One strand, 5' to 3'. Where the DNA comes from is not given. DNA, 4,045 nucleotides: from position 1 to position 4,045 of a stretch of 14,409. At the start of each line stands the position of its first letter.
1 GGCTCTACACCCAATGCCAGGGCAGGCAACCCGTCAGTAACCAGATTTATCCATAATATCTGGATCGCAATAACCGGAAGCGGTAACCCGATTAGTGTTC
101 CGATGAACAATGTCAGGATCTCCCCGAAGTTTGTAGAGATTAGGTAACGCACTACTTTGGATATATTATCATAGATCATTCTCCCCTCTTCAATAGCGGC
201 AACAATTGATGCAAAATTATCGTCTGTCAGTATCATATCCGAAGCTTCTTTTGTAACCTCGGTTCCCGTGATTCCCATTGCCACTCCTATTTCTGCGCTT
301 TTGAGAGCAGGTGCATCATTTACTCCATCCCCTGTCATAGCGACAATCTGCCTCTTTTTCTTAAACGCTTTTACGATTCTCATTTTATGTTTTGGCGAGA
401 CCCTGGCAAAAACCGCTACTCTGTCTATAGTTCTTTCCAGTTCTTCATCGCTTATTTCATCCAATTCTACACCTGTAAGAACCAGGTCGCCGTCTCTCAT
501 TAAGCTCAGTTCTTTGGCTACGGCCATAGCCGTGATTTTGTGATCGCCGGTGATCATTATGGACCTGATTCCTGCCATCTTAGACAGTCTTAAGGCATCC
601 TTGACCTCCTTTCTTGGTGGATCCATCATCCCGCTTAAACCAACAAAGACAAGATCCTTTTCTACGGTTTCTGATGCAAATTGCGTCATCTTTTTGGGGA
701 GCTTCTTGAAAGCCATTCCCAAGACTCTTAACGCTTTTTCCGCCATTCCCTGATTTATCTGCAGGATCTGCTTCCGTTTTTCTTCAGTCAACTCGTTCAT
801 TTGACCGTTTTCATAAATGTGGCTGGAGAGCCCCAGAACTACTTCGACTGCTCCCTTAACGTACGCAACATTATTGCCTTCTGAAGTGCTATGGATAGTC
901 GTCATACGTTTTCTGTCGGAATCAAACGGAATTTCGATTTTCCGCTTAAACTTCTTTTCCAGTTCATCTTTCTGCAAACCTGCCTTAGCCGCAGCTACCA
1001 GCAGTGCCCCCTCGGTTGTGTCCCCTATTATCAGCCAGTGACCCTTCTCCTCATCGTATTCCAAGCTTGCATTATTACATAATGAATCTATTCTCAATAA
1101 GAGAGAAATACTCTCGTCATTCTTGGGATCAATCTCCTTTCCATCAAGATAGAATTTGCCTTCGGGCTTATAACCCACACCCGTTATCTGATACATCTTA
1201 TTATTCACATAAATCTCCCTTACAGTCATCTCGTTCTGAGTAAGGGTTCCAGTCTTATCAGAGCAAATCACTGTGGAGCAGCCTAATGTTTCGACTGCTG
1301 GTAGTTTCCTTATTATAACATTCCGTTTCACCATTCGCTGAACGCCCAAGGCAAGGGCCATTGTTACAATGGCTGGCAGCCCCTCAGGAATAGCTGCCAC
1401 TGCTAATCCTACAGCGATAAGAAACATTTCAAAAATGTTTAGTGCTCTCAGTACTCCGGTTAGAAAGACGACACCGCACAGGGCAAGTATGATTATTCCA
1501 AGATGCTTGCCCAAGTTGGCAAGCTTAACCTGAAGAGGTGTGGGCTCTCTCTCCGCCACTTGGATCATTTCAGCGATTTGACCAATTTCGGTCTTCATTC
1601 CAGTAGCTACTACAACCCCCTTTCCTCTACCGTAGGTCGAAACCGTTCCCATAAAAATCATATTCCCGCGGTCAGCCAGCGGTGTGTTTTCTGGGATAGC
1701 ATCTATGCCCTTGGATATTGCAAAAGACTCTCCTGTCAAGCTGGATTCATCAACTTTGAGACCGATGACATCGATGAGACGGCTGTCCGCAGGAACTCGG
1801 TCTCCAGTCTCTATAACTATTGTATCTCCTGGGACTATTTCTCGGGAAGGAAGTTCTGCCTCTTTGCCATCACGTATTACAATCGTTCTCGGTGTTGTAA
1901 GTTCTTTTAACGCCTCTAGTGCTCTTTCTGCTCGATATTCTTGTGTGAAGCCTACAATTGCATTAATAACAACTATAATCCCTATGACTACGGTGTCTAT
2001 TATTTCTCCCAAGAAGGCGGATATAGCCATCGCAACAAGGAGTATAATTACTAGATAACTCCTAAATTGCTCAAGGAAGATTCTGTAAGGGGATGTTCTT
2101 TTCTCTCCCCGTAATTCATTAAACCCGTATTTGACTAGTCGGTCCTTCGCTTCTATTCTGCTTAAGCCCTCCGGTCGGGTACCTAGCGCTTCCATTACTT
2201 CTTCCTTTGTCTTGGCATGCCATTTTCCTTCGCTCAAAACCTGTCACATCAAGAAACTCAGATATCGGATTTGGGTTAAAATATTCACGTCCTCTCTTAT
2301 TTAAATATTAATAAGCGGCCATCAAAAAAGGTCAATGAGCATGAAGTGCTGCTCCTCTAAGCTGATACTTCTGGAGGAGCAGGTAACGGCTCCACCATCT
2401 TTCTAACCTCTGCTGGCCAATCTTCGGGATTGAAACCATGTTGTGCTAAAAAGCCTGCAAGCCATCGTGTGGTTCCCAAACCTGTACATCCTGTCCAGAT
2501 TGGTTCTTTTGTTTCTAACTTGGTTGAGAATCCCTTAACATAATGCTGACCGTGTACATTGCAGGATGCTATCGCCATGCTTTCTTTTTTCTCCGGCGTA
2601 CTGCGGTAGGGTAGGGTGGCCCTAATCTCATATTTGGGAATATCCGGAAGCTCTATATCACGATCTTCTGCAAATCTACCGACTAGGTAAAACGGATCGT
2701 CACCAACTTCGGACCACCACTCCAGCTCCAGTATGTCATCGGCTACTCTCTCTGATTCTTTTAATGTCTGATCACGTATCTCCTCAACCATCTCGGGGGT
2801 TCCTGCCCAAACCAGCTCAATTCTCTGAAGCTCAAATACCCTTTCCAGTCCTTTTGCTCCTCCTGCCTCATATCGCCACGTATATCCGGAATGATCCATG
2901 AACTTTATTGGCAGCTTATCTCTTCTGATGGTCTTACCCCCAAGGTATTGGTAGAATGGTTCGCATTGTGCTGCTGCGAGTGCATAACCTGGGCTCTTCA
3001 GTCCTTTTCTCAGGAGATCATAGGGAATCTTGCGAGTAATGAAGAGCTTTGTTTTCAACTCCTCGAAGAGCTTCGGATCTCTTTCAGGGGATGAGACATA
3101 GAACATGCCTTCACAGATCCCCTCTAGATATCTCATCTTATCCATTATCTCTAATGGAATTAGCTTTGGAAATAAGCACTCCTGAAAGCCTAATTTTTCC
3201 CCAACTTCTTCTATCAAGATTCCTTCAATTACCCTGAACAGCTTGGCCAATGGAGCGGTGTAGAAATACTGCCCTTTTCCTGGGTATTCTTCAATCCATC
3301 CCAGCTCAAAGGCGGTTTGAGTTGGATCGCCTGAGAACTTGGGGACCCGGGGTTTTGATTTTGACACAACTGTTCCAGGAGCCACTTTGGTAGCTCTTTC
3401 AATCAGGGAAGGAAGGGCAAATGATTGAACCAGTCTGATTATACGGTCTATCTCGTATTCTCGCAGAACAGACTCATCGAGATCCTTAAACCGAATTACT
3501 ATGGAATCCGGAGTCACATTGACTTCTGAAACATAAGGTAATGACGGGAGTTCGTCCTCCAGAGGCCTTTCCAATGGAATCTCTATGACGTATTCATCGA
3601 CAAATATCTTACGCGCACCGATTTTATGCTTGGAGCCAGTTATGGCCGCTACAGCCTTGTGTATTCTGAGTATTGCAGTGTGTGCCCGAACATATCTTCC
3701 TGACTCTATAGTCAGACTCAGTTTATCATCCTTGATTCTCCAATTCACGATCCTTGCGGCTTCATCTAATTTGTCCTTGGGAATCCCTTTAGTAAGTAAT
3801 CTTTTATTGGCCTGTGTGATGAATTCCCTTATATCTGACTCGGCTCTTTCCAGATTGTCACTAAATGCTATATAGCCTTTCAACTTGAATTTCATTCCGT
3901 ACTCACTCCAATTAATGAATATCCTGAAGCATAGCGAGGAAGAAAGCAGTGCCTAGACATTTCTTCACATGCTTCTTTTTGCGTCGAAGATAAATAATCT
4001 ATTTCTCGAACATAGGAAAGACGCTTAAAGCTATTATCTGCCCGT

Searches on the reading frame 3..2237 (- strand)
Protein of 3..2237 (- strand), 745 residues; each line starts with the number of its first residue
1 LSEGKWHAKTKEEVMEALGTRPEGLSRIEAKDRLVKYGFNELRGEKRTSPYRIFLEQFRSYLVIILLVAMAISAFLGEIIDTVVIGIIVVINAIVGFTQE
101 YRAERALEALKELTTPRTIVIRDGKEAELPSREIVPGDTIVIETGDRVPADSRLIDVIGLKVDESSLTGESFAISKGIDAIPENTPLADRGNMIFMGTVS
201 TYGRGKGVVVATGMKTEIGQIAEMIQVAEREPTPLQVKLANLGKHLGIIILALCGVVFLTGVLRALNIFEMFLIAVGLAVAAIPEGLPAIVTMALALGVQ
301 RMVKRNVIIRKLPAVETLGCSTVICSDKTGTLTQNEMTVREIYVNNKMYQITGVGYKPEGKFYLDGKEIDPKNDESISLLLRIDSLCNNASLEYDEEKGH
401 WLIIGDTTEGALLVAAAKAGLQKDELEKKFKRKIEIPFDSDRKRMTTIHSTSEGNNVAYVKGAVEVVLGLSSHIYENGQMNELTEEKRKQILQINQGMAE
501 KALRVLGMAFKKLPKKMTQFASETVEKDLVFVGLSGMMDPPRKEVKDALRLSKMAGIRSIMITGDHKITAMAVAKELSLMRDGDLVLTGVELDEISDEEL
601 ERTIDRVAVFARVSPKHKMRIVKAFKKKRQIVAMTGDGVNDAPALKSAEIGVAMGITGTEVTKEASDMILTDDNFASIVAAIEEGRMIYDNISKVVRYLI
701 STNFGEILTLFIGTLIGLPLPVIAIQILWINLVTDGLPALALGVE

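Call 7: search_protein_families(library=pfam, proteins=[window:3-2237:-], max_evalue=0.001)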
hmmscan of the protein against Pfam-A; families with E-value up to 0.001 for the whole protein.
window:3-2237:- (745 aa): 7 families
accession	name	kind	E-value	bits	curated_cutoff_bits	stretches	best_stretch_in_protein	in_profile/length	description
PF00122.25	E1-E2_ATPase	-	1.9e-54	184.4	28.1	1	113-305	2-181/181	E1-E2 ATPase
PF13246.12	Cation_ATPase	-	2.6e-28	98.3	21.7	1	386-474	2-91/91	Cation transport ATPase (P-type)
PF00690.31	Cation_ATPase_N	-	5.3e-21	74.5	20.4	1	6-73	1-69/69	Cation transporter/ATPase, N-terminus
PF00702.32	Hydrolase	-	3.4e-17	63.9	26.4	1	323-648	3-190/191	haloacid dehalogenase-like hydrolase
PF00689.26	Cation_ATPase_C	-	1.9e-07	31.5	27.3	1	719-745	1-27/175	Cation transporting ATPase, C-terminus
PF08282.18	Hydrolase_3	-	0.00016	21.9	20.9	1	622-682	196-255/255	haloacid dehalogenase-like hydrolase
PF12710.13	HAD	-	0.00078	20.3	27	0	537-646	85-189/189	haloacid dehalogenase-like hydrolase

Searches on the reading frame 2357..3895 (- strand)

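Call 7: search_protein_families(library=pfam, proteins=[window:2357-3895:-], max_evalue=0.001)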
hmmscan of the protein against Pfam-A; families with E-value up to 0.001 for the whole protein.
window:2357-3895:- (512 aa): 2 families
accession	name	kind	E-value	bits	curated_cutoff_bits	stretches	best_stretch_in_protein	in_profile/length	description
PF18490.6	tRNA_bind_4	-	6.6e-49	166.3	25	1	1-157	1-156/162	tRNA-binding domain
PF00587.30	tRNA-synt_2b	-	6.4e-10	39.8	29.3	1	304-485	11-178/179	tRNA synthetase class II core domain (G, H, P, S and T)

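Call 90: search_protein_families(library=ncbifam, proteins=[window:2357-3895:-], max_evalue=0.001)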
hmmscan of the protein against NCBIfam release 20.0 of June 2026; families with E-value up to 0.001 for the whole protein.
window:2357-3895:- (512 aa): 4 families
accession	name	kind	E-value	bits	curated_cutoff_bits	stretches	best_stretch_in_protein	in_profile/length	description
NF002120.0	PRK00960.1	equivalog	4.5e-192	639.2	611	1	1-508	3-512/518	serine--tRNA ligase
TIGR00415.1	serS_MJ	equivalog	2.1e-183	610.5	489.55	1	1-510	1-511/518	serine--tRNA ligase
NF005479.0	PRK07080.1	equivalog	3.7e-21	75.4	357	1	297-501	122-315/318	amino acid--[acyl-carrier-protein] ligase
TIGR00414.1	serS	equivalog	3.6e-05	22.9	301.65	1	304-386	227-312/418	serine--tRNA ligase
